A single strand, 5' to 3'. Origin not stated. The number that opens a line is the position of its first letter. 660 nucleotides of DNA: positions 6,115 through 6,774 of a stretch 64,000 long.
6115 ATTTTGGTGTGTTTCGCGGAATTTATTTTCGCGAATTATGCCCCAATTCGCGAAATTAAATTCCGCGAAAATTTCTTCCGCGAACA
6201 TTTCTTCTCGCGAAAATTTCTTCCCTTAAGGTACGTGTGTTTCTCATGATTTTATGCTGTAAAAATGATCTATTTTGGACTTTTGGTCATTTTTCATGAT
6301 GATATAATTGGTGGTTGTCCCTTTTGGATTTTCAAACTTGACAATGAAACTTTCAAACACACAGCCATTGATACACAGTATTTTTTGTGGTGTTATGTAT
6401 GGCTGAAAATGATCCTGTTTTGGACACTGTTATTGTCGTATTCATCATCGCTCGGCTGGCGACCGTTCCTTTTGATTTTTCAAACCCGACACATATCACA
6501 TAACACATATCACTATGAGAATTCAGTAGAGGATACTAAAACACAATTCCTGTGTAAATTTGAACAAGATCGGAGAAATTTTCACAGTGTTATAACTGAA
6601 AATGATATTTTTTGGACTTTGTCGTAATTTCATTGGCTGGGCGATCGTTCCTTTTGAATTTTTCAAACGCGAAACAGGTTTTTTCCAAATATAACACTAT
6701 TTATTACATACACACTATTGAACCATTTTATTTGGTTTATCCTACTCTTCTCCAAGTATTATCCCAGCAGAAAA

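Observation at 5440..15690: An intronless class C GPCR gene is bracketed by a direct segmental duplication, a set-up for unequal crossover or copy-number change of a receptor gene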

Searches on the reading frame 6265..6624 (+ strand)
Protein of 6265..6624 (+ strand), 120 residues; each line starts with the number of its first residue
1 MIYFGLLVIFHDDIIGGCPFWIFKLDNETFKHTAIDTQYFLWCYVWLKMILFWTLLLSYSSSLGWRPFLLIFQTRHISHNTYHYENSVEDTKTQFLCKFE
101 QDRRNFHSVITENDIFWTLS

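Call 42: find_homologous_proteins(query=window:6265-6624:+, max_evalue=0.01)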
Query window:6265-6624:+: 26 candidates shared short words with the query, none scored E <= 0.01.
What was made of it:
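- Tried and rejected: The protein-database search with the 120-aa ORF inside the central repeat (call 42) gave no hits, which is uninformative.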
